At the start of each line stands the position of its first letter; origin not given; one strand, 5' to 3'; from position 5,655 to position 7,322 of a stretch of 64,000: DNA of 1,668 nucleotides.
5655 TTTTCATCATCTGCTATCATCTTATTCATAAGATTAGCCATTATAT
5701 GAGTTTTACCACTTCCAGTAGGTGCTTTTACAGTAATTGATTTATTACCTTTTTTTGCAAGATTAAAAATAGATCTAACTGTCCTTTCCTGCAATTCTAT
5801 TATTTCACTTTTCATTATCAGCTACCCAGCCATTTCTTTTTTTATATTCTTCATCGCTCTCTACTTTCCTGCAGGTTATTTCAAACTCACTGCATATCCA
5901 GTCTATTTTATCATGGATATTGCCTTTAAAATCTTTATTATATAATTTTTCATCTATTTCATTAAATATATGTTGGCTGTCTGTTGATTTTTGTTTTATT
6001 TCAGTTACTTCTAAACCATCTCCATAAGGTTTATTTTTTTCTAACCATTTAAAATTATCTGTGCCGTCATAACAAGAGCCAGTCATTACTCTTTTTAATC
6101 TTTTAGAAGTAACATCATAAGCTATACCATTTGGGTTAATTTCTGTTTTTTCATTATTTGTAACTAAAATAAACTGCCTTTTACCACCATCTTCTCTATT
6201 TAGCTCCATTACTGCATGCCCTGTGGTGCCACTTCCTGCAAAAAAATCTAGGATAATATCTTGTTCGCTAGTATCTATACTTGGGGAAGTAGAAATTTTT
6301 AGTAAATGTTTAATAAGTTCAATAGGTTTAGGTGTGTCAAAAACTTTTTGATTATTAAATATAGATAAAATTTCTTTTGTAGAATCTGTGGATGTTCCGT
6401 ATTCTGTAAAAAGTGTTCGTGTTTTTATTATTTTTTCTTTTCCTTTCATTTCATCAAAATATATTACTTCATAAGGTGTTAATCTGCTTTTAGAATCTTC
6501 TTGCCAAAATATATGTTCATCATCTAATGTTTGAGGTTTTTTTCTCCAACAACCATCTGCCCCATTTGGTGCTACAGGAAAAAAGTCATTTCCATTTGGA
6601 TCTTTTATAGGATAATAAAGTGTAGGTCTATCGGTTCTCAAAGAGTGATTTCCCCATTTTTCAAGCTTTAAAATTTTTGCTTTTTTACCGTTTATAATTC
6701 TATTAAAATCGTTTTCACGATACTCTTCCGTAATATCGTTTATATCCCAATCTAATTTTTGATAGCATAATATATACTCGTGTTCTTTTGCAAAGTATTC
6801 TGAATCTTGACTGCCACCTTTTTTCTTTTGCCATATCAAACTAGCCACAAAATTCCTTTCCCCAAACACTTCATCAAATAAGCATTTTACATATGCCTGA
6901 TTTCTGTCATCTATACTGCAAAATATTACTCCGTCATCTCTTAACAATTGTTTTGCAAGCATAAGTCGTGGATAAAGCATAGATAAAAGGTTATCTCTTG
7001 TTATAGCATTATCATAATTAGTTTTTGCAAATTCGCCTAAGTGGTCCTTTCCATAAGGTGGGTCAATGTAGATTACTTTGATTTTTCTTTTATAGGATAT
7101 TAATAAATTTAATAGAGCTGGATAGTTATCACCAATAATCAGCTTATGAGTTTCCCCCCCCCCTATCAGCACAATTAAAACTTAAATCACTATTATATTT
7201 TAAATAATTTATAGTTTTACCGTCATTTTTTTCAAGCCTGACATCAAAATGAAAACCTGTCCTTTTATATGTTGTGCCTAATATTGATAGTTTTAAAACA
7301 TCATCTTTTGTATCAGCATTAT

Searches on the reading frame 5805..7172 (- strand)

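Call 47: search_protein_families(library=pfam, proteins=[window:5805-7172:-], max_evalue=0.01)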
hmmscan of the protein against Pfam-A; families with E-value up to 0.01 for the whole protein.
window:5805-7172:- (455 aa): 2 families
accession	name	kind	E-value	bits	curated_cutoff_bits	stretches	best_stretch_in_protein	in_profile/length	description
PF01555.25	N6_N4_Mtase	-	5.3e-38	131.6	26.7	1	31-335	1-207/221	DNA methylase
PF03602.21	Cons_hypoth95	-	0.00065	19.9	24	0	9-46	93-130/182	Conserved hypothetical protein 95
